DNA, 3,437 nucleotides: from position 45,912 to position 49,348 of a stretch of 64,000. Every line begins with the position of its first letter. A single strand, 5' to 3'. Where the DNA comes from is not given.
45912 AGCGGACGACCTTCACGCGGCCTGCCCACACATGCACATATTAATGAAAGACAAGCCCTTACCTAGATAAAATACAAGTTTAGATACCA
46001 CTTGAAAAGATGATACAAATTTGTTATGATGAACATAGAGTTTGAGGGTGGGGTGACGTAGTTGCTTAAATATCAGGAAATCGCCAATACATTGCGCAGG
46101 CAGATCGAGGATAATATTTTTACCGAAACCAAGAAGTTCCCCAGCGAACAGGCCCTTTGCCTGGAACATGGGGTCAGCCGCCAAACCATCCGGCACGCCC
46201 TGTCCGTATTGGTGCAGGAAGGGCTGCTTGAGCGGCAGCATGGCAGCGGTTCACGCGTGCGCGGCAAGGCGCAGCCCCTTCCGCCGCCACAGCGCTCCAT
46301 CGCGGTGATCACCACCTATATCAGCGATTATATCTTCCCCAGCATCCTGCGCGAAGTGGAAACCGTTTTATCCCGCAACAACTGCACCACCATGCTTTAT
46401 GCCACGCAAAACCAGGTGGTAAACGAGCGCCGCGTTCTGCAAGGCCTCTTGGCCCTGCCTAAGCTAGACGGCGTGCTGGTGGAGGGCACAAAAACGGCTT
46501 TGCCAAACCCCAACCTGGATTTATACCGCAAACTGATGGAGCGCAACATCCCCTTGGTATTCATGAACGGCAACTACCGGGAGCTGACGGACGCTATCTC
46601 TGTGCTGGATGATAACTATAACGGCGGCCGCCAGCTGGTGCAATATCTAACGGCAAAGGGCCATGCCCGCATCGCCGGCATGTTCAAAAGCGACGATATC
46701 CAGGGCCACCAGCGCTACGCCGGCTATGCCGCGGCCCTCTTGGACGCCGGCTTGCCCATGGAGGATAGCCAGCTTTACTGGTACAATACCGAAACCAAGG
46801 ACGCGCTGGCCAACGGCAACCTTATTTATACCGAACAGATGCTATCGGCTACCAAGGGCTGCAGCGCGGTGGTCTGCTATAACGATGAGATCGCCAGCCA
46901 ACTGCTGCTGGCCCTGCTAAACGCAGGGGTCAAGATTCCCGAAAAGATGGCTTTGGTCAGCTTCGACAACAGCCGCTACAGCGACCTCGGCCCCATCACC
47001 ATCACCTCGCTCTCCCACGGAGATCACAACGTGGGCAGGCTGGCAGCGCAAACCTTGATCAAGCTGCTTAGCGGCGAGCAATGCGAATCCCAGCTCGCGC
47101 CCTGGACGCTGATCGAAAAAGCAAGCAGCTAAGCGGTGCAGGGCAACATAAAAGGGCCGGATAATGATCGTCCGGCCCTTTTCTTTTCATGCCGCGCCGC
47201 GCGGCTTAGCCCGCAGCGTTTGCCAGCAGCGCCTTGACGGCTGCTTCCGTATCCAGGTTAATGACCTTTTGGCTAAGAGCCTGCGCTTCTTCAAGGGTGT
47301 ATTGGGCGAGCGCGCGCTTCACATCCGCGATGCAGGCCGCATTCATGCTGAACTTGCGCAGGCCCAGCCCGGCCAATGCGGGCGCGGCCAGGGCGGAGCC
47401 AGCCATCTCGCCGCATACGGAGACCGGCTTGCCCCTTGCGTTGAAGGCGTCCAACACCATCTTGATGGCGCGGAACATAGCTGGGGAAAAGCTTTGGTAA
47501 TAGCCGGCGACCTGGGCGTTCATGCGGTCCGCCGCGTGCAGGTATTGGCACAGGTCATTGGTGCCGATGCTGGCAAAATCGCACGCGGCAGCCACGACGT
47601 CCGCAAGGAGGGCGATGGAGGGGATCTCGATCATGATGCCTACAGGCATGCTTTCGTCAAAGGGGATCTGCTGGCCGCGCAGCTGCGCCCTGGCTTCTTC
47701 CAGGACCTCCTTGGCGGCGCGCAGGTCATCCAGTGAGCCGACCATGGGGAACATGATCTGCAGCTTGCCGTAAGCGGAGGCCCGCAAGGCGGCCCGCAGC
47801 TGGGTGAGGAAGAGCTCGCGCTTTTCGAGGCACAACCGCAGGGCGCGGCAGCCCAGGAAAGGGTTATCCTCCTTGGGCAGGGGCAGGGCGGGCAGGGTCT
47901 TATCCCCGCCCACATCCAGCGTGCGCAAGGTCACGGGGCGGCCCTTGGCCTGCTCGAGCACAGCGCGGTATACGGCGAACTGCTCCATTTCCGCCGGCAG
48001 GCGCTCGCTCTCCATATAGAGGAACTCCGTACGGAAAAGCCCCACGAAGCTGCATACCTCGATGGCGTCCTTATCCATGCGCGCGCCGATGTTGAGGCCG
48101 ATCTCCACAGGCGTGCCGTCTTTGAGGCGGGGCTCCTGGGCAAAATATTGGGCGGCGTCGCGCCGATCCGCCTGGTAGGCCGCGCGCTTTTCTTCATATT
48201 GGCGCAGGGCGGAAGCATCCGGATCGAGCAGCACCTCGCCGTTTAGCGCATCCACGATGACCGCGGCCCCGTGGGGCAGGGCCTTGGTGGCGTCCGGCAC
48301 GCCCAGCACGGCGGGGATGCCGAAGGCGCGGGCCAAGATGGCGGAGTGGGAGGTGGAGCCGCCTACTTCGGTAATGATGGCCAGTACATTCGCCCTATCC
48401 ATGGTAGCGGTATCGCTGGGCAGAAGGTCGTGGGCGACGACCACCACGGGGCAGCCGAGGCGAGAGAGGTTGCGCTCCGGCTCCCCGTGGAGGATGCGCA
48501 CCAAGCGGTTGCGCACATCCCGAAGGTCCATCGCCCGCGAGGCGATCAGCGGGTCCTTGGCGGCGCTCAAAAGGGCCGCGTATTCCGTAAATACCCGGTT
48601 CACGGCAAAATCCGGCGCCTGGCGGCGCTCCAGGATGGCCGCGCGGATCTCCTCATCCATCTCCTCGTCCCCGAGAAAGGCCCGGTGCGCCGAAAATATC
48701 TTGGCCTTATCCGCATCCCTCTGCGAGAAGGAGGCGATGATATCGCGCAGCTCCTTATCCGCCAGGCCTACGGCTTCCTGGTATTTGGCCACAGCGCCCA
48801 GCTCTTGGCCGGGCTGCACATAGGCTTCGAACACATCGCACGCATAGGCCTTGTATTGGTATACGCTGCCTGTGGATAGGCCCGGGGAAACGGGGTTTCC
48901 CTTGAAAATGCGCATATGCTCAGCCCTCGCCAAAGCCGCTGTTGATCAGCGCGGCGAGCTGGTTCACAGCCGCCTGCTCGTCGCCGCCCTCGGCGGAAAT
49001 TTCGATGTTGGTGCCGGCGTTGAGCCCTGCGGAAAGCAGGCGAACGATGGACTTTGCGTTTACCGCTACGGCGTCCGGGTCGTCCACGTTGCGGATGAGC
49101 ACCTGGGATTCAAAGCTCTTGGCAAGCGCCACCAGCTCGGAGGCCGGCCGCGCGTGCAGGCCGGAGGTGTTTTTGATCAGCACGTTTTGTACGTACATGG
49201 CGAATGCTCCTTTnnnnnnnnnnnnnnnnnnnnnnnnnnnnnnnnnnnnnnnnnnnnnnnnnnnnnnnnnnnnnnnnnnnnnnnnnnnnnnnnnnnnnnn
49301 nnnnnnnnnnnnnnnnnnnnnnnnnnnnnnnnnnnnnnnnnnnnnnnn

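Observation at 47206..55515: Mannitol-class PTS operon without MtlD: PfkB kinase plus SorE-like long Zn-dehydrogenase plus embedded ptsH-ptsI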

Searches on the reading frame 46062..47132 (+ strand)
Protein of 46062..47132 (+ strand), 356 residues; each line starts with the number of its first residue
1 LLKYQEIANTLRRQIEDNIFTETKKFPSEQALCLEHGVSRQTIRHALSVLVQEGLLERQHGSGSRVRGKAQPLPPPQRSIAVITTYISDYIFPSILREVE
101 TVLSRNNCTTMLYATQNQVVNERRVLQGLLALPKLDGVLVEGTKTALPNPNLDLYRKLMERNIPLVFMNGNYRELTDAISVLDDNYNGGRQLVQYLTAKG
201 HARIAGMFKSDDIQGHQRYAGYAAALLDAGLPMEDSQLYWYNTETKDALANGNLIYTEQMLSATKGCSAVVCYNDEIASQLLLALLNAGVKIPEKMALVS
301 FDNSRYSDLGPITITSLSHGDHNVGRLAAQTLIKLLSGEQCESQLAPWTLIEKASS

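Call 4: search_protein_families(library=pfam, proteins=[window:46062-47132:+])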
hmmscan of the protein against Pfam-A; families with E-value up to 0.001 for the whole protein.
window:46062-47132:+ (356 aa): 5 families
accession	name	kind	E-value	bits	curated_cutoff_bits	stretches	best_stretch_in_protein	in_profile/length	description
PF13377.12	Peripla_BP_3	-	7.6e-22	78.6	26.5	1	193-355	1-166/167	Periplasmic binding protein-like domain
PF00392.27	GntR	-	6.8e-17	61.3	27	1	3-66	1-64/64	Bacterial regulatory proteins, gntR family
PF00532.27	Peripla_BP_1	-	1.5e-14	54.6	22.2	1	129-347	52-274/281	Periplasmic binding proteins and sugar binding domain of LacI family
PF13407.12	Peripla_BP_4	-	8.3e-07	29.2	35.1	1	80-304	1-219/258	Periplasmic binding protein domain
PF08220.18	HTH_DeoR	-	0.00027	21.1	21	0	31-61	19-49/57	DeoR-like helix-turn-helix domain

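Call 5: search_protein_families(library=ncbifam, proteins=[window:46062-47132:+])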
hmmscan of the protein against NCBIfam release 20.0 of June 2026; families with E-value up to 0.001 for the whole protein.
window:46062-47132:+ (356 aa): 37 families (the best 25 are shown)
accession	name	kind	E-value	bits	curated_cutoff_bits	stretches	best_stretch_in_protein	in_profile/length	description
NF052440.1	TransRegGNTRPSEAE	equivalog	2.1e-26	92.8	400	1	78-344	64-319/333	HTH-type transcriptional regulator GntR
NF047341.1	lactose_RbsR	equivalog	3e-24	85.9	382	1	77-353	61-325/331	ribose utilization transcriptional repressor RbsR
NF007979.0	PRK10703.1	equivalog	1.8e-22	79.9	501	1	78-344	60-317/341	HTH-type transcriptional repressor PurR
NF008269.0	PRK11041.1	equivalog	1.4e-21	76.9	436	1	77-343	67-322/342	DNA-binding transcriptional regulator CytR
NF007743.0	PRK10423.1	equivalog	1.5e-20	73.6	531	1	78-345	60-317/330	ribose operon transcriptional repressor RbsR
TIGR01481.1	ccpA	equivalog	3e-20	72.9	442.35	1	80-344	63-315/330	catabolite control protein A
NF007449.0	PRK10014.1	subfamily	8.2e-19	67.8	310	1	123-344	110-330/342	Mal regulon transcriptional regulator MalI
NF008002.0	PRK10727.1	equivalog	4.7e-17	62.1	557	1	79-305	61-276/341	HTH-type transcriptional regulator GalR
NF007706.0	PRK10401.1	equivalog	8.1e-17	61.5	555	1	79-308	61-282/346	HTH-type transcriptional regulator GalS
NF047913.1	TransRegIdnR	equivalog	3.5e-16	59.4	500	1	78-342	64-315/331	DNA-binding transcriptional regulator IdnR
TIGR02018.2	his_ut_repres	equivalog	2.6e-15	56.4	220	1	4-69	1-66/226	histidine utilization transcriptional repressor HutC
TIGR02325.1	C_P_lyase_phnF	equivalog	5.5e-14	52.3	156.8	1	4-70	10-74/238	phosphonate metabolism transcriptional regulator PhnF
NF011563.0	PRK14987.1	equivalog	3e-13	49.7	433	1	77-343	63-316/331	gluconate operon transcriptional repressor GntR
NF007075.0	PRK09526.1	subfamily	4.7e-13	48.8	340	1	161-355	143-330/358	LacI family DNA-binding transcriptional regulator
TIGR02404.1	trehalos_R_Bsub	equivalog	7.3e-13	48.7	211.95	1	3-66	1-64/233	trehalose operon repressor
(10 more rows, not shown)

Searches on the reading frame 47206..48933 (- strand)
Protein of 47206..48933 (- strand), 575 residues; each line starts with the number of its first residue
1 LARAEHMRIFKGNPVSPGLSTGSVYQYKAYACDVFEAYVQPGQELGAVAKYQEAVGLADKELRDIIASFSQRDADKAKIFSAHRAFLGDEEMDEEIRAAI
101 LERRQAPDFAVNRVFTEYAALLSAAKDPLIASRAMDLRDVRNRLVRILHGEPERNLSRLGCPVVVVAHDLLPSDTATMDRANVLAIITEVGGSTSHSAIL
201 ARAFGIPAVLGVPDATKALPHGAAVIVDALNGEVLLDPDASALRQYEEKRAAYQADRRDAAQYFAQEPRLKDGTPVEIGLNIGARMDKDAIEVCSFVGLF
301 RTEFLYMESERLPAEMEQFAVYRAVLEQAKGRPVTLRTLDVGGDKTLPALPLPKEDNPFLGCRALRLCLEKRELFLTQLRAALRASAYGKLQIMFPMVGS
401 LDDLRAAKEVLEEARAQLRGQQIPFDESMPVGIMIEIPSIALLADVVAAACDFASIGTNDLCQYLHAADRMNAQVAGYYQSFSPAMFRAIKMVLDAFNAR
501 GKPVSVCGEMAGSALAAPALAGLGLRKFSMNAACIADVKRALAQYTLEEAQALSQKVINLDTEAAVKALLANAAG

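Call 4: search_protein_families(library=pfam, proteins=[window:47206-48933:-])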
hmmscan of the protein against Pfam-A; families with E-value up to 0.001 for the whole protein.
window:47206-48933:- (575 aa): 3 families
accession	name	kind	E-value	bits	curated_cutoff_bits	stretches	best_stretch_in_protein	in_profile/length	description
PF02896.24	PEP-utilizers_C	-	1.9e-99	333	22.8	1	262-545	6-291/293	PEP-utilising enzyme, PEP-binding domain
PF00391.29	PEP-utilizers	-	2.6e-23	81.8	23.1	1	162-232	4-72/72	PEP-utilising enzyme, mobile domain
PF05524.18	PEP-utilisers_N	-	1e-17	64.9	24.4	1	11-133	1-121/121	PEP-utilising enzyme, N-terminal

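Call 5: search_protein_families(library=ncbifam, proteins=[window:47206-48933:-])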
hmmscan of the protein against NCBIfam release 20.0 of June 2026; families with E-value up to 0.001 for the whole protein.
window:47206-48933:- (575 aa): 27 families (the best 25 are shown)
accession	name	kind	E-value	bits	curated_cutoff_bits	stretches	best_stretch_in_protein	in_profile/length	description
TIGR01417.1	PTS_I_fam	equivalog_domain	2.6e-165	551.1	341.7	1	11-570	2-564/565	phosphoenolpyruvate--protein phosphotransferase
NF008382.0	PRK11177.1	equivalog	2.5e-140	468.9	824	1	12-571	4-566/575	phosphoenolpyruvate-protein phosphotransferase PtsI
NF008283.0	PRK11061.1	equivalog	7.6e-116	388.1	583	1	11-570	172-731/748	phosphoenolpyruvate--protein phosphotransferase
NF005057.0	PRK06464.1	equivalog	3.6e-50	170.8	598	2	328-546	567-789/798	phosphoenolpyruvate synthase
TIGR01418.1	PEP_synth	equivalog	5.5e-45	154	739.75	2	332-544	565-781/784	pyruvate, water dikinase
NF008478.1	PRK11377.1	equivalog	5.9e-26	91.5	520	1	21-235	259-471/473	dihydroxyacetone kinase phosphoryl donor subunit DhaM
TIGR01828.1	pyru_phos_dikin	equivalog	1.7e-25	89.2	843.45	2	354-473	651-776/865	pyruvate, phosphate dikinase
NF004531.0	PRK05878.1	equivalog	2.5e-12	46.2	456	1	158-235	380-455/534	pyruvate, phosphate dikinase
NF004520.0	PRK05865.1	equivalog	2.4e-11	42.3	1509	1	182-235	782-835/854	sugar epimerase family protein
NF004878.0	PRK06241.1-3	subfamily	6e-10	37.9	945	1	182-235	834-887/891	phosphoenolpyruvate synthase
NF006153.0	PRK08296.1-5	subfamily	3.5e-09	35.6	578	1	166-234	537-603/608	hypothetical protein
NF004877.0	PRK06241.1-2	subfamily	6.2e-09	34.7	866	1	183-234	814-865/869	phosphoenolpyruvate synthase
NF041857.1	RIF_Ptrans_rph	equivalog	1e-08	34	999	1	183-233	810-860/864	rifamycin-inactivating phosphotransferase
NF004883.0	PRK06241.2-4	equivalog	2.9e-08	32.4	1063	1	186-240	862-916/928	phosphoenolpyruvate synthase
NF006151.0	PRK08296.1-3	equivalog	3.3e-08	32.5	693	1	181-234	547-600/604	hypothetical protein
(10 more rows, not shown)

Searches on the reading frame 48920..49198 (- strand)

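Call 4: search_protein_families(library=pfam, proteins=[window:48920-49198:-])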
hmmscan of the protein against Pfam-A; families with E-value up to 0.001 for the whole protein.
window:48920-49198:- (92 aa): 1 family
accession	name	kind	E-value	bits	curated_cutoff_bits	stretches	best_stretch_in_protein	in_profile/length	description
PF00381.24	PTS-HPr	-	1.4e-26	92.8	23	1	4-86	3-80/81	PTS HPr component phosphorylation site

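Call 5: search_protein_families(library=ncbifam, proteins=[window:48920-49198:-])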
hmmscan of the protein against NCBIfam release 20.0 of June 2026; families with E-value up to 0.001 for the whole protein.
window:48920-49198:- (92 aa): 9 families
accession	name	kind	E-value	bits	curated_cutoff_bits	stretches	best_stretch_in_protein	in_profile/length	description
TIGR01003.1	PTS_HPr_family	subfamily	4.4e-22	77.8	47.9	1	1-86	1-82/82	HPr family phosphocarrier protein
NF008319.0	PRK11109.1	equivalog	1.1e-19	71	302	1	5-92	289-375/376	fused PTS fructose transporter subunit IIA/HPr protein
NF008146.0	PRK10897.1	equivalog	6.7e-19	68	119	1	4-91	5-89/90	PTS phosphocarrier protein NPr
NF041319.1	PTS-HPr_Halo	equivalog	5.7e-18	65.2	140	1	6-86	5-84/87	phosphocarrier protein HPr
NF008104.0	PRK10850.1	equivalog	6.3e-17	61.4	153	1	1-85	1-81/85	phosphocarrier protein Hpr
NF010354.0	PRK13782.1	equivalog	3.3e-16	59.1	123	1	3-86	3-82/85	HPr family phosphocarrier protein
NF010351.0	PRK13779.1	equivalog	5.8e-16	58.4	766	1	7-91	296-379/503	bifunctional PTS system fructose-specific transporter subunit IIA/HPr protein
NF010352.0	PRK13780.1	equivalog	3.6e-15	55.6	110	1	5-85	5-81/88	phosphocarrier protein HPr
NF008478.1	PRK11377.1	equivalog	5.4e-10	38.9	520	1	5-91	159-241/473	dihydroxyacetone kinase phosphoryl donor subunit DhaM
